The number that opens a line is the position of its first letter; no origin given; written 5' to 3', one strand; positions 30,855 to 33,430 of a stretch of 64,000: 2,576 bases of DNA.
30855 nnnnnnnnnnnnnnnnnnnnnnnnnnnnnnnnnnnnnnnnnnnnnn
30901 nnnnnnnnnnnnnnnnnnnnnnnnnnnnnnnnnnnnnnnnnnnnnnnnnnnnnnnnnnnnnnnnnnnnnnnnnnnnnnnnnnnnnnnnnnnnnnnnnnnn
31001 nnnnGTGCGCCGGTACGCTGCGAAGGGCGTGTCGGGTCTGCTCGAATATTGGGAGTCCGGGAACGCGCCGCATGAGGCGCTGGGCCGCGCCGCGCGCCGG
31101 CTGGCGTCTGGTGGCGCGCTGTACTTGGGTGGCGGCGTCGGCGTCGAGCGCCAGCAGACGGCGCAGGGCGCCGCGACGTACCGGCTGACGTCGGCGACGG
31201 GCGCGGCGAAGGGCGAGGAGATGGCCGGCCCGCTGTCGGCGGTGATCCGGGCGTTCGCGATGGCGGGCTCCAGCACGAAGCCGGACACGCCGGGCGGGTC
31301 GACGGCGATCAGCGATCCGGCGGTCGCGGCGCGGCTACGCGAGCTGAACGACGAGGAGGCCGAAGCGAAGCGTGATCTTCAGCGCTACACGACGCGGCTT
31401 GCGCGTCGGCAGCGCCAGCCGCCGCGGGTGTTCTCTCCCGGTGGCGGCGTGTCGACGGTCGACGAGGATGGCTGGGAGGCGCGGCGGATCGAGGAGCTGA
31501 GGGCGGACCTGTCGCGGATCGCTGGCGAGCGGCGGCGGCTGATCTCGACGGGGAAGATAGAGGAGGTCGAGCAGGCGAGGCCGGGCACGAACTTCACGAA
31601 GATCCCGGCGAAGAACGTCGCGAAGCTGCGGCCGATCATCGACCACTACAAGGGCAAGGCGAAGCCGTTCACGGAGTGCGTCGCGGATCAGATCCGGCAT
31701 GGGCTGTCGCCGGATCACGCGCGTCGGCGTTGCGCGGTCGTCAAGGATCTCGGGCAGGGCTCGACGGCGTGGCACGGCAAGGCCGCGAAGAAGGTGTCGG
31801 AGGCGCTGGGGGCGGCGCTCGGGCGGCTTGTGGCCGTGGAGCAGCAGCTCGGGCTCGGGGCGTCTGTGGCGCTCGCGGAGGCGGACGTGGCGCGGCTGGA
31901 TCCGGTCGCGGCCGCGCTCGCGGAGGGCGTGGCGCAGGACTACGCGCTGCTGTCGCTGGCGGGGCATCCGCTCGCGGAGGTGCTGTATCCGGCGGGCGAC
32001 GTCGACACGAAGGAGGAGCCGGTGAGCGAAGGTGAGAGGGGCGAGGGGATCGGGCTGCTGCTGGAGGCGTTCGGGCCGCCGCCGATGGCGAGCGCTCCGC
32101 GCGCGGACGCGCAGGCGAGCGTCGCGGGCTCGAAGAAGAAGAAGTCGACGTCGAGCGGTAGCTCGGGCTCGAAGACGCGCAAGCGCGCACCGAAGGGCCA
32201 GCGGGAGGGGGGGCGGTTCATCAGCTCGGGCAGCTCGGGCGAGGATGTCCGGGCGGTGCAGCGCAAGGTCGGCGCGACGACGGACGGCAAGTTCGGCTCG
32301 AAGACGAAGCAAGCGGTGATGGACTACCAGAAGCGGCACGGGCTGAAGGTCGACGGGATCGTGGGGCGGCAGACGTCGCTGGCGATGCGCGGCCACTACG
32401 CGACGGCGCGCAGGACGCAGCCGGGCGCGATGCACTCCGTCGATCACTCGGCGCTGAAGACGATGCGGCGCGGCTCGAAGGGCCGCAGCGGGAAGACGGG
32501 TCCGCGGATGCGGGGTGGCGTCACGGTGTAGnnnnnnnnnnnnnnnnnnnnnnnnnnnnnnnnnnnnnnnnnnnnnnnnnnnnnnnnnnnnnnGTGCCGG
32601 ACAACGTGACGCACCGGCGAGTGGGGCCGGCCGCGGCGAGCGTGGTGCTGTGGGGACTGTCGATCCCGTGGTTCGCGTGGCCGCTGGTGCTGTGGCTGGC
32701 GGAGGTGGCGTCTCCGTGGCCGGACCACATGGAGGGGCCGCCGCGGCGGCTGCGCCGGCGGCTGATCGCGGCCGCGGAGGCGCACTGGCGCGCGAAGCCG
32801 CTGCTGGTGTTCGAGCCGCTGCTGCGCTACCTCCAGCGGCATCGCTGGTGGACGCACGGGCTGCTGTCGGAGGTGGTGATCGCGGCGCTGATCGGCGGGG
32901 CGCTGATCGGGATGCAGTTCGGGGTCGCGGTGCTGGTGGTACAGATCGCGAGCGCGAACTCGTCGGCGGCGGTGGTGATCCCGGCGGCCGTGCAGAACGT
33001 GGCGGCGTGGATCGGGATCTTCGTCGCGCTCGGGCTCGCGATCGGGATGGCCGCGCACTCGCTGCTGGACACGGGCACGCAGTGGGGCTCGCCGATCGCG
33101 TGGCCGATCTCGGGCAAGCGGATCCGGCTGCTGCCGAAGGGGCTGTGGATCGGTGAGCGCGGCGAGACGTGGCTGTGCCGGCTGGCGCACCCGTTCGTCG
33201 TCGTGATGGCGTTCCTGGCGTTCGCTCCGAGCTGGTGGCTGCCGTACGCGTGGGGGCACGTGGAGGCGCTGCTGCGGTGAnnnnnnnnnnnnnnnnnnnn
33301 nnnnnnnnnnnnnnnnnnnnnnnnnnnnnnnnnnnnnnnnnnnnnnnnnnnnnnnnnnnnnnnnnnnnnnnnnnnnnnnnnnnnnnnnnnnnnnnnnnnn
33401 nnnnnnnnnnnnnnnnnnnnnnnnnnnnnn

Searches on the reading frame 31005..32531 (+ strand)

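Call 75: search_protein_families(library=phrogs, proteins=[window:31005-32531:+], max_evalue=0.001)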
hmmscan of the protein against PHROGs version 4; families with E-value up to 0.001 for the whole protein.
window:31005-32531:+ (508 aa): 7 families
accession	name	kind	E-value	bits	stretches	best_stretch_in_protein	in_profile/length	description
phrog_2649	-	lysis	4.1e-15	57.4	1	378-474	147-248/261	endolysin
phrog_1493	-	lysis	1.9e-11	44.8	1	370-464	207-308/394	endolysin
phrog_1224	-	head and packaging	5.6e-10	40.1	1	408-467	6-70/438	endolysin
phrog_1512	-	lysis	6.9e-07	30.6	1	387-476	159-257/314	endolysin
phrog_17214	-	lysis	4.8e-05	24.2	1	371-463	211-314/322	endolysin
phrog_16428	-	lysis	0.00037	20.3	1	425-462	482-519/520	endolysin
phrog_6707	-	lysis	0.00086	19.2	0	425-461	206-242/311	endolysin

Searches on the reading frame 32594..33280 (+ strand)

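Call 50: search_protein_families(library=pfam, proteins=[window:32594-33280:+], max_evalue=0.01)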
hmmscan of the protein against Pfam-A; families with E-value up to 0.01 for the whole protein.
window:32594-33280:+ (228 aa): 1 family
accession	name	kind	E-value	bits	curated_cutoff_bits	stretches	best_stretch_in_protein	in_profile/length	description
PF04307.19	YdjM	-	5.1e-09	36.3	29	1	3-179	2-126/176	YdjM inner membrane protein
